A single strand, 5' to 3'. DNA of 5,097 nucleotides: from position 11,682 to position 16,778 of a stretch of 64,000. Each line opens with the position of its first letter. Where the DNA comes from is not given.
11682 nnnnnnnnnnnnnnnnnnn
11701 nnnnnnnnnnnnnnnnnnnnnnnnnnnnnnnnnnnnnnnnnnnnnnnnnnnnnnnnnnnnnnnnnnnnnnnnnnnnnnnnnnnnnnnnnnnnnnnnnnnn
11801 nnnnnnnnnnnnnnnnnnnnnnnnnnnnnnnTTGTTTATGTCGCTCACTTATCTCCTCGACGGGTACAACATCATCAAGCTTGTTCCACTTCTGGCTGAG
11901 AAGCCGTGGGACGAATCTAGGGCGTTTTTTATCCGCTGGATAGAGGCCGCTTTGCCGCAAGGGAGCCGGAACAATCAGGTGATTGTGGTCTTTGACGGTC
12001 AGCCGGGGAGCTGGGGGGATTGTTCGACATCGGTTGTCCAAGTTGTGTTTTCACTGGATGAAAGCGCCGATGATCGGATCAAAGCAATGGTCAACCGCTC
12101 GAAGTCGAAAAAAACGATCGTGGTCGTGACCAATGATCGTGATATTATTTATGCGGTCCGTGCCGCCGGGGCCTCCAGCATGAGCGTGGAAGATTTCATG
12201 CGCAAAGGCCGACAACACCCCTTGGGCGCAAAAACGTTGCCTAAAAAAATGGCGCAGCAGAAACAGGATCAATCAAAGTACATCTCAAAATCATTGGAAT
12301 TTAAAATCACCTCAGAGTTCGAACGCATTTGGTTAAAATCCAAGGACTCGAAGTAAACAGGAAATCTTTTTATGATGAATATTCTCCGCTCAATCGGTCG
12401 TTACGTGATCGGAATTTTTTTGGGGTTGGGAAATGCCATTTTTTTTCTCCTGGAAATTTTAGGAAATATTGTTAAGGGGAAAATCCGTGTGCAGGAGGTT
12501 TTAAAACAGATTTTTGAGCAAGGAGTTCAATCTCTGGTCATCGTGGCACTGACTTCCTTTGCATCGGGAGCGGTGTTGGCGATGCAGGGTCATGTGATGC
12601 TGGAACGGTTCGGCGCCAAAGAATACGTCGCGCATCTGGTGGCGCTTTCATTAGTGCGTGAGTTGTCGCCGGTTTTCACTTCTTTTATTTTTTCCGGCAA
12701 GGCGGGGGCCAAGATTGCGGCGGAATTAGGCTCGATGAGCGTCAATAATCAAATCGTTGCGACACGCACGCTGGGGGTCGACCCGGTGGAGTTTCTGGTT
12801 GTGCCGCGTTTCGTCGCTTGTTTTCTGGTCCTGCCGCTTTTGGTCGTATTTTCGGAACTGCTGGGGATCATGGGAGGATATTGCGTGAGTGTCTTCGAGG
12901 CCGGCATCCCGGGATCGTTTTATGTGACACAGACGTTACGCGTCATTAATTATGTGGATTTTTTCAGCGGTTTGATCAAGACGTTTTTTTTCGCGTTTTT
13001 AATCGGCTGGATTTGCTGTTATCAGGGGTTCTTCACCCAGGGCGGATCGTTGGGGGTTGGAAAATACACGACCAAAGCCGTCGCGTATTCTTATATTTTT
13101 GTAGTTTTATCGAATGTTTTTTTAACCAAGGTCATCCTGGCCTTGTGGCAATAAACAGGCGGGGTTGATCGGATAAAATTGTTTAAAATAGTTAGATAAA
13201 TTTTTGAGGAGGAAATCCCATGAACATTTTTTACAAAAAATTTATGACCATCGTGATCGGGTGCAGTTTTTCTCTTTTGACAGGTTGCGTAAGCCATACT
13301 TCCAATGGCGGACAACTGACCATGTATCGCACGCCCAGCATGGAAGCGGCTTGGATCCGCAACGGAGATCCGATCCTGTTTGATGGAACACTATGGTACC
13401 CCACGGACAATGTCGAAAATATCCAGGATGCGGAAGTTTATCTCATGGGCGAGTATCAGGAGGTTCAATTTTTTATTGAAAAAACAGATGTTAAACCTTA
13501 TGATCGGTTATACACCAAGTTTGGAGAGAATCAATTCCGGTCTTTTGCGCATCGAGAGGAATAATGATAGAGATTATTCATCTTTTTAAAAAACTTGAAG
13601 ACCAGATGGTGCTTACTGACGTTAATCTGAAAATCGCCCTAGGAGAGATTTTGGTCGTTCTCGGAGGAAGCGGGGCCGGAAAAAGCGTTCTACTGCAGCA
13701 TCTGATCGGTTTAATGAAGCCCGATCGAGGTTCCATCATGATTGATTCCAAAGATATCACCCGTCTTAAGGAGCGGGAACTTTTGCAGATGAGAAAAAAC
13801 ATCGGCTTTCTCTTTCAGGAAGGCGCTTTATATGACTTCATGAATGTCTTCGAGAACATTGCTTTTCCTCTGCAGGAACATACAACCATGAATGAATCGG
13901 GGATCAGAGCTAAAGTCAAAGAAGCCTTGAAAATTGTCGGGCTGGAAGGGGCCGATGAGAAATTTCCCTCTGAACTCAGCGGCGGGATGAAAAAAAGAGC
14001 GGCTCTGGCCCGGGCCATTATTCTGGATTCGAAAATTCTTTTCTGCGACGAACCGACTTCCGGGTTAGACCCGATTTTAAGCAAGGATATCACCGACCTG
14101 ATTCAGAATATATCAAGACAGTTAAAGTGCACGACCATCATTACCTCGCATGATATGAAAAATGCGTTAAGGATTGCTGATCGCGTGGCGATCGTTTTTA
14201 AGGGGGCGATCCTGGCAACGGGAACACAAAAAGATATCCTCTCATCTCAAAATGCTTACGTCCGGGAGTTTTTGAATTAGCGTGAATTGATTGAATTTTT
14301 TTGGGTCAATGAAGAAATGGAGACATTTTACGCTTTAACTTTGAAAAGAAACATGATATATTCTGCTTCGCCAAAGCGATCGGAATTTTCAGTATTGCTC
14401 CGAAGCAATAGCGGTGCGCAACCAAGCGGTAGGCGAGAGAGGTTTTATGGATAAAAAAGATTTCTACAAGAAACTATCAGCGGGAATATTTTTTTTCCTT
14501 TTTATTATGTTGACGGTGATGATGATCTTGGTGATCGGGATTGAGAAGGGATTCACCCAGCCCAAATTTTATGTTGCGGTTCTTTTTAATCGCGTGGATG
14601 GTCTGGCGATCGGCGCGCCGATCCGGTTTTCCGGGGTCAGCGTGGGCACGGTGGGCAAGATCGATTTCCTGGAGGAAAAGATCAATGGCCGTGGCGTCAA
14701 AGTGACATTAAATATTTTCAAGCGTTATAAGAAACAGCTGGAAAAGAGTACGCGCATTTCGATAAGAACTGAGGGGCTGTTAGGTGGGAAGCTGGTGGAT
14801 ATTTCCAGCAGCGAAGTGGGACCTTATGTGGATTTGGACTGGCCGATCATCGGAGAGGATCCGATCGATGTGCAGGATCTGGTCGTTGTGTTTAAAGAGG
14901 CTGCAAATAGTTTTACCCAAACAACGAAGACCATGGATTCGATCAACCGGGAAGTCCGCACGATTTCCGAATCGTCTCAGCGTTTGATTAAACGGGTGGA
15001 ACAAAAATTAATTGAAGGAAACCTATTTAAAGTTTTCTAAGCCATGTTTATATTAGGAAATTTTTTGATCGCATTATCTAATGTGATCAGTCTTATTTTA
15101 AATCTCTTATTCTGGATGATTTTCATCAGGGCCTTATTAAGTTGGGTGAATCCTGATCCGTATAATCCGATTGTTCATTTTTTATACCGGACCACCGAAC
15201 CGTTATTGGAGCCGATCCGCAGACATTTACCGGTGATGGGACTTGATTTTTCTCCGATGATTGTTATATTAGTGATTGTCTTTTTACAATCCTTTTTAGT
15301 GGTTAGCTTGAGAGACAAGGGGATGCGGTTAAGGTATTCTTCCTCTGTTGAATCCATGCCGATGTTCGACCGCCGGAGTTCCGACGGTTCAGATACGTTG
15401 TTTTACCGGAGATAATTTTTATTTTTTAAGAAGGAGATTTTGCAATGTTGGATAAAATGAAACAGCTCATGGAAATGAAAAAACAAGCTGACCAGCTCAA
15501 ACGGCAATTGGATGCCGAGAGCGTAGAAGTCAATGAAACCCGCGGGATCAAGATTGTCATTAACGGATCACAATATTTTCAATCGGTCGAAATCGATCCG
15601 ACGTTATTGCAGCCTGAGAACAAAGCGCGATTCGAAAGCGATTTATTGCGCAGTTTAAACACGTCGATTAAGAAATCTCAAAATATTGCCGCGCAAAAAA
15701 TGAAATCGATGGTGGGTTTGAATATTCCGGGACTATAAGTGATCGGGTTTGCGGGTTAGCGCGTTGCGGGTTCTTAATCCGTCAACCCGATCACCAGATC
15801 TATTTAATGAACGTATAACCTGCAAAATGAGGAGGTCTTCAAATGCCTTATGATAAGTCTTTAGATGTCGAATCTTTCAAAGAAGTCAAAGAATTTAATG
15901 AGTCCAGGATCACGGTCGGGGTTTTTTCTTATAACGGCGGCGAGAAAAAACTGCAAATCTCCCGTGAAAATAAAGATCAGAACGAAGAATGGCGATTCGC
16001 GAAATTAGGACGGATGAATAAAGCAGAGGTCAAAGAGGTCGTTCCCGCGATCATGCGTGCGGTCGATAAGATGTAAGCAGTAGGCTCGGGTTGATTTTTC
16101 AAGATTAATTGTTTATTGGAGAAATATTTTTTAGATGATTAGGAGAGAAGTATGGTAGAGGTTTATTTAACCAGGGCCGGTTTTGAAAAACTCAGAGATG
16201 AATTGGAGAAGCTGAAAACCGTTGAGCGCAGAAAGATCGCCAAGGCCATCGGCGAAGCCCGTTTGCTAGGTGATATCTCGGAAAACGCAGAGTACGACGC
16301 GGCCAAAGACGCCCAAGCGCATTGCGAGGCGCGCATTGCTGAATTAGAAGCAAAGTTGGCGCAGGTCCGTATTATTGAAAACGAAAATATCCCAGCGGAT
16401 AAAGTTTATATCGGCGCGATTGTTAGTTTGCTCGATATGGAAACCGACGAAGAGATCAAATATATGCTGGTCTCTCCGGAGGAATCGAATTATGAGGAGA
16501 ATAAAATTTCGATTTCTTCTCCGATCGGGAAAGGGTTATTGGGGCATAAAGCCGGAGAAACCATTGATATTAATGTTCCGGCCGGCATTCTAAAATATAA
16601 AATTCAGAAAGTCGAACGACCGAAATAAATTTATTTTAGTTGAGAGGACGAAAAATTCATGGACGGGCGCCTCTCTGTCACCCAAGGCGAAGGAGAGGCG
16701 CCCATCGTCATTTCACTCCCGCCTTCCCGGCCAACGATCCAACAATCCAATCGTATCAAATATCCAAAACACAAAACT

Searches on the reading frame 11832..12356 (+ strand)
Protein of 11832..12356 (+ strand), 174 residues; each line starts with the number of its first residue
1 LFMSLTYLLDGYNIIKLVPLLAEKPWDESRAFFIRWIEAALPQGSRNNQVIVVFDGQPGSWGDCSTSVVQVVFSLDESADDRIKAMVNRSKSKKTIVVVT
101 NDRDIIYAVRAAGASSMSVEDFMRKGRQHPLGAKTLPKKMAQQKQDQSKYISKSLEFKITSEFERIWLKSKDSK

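Call 8: search_protein_families(library=pfam, proteins=[window:11832-12356:+], max_evalue=0.001)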
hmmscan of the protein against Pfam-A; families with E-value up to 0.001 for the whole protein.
window:11832-12356:+ (174 aa): 1 family
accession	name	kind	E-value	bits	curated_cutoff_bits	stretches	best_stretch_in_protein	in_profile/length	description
PF05991.17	NYN_YacP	-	6.7e-22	78.7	24.6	1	8-166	2-164/166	YacP-like NYN domain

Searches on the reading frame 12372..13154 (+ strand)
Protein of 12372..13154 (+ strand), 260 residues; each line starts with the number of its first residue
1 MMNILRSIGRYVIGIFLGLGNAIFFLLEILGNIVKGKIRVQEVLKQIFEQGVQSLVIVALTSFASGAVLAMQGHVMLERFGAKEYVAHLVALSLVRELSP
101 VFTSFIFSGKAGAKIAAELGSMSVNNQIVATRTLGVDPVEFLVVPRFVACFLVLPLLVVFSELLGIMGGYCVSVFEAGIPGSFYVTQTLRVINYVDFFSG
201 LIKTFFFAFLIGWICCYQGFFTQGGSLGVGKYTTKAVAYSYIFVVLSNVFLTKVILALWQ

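Call 8: search_protein_families(library=pfam, proteins=[window:12372-13154:+], max_evalue=0.001)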
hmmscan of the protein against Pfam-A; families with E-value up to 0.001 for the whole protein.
window:12372-13154:+ (260 aa): 1 family
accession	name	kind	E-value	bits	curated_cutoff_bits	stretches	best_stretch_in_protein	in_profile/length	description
PF02405.21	MlaE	-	3.3e-71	239.7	22.5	1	44-253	2-211/212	Permease MlaE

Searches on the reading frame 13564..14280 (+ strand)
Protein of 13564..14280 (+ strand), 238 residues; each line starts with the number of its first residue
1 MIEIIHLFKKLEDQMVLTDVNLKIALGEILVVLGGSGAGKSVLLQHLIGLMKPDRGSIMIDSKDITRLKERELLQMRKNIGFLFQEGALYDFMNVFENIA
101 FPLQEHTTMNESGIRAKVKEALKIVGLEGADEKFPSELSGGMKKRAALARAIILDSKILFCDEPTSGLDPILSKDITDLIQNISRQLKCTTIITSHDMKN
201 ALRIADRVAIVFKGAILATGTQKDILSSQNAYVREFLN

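Call 8: search_protein_families(library=pfam, proteins=[window:13564-14280:+], max_evalue=0.001)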
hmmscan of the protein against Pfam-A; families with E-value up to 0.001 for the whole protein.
window:13564-14280:+ (238 aa): 2 families
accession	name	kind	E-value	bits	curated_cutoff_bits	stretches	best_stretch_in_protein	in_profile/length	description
PF00005.33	ABC_tran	-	1.5e-33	116.8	25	1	17-166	1-137/137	ABC transporter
PF13304.12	AAA_21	-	5.5e-08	33.7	27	1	135-197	235-299/304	AAA domain, putative AbiEii toxin, Type IV TA system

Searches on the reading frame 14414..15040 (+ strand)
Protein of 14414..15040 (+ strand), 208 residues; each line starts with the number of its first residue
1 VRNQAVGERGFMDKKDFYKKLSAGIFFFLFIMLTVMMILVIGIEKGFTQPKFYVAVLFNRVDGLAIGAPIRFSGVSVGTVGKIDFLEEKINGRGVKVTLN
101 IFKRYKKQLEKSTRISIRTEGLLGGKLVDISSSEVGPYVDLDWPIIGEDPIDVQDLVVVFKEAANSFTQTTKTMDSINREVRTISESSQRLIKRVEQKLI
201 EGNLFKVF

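Call 28: search_protein_families(library=pfam, proteins=[window:14414-15040:+], max_evalue=0.00001)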
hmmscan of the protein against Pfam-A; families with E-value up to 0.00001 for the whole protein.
window:14414-15040:+ (208 aa): 1 family
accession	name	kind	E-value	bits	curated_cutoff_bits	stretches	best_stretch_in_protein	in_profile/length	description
PF02470.25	MlaD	-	1e-18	67.7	25.1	1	53-131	4-79/81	MlaD protein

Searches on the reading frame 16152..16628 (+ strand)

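Call 28: search_protein_families(library=pfam, proteins=[window:16152-16628:+], max_evalue=0.00001)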
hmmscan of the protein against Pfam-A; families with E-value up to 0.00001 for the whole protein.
window:16152-16628:+ (158 aa): 2 families
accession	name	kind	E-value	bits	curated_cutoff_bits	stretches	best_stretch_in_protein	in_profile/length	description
PF03449.20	GreA_GreB_N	-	1.8e-28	99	24.5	1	4-74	1-71/71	Transcription elongation factor, N-terminal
PF01272.25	GreA_GreB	-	1.4e-25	89.5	26.9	1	81-155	2-76/77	Transcription elongation factor, GreA/GreB, C-term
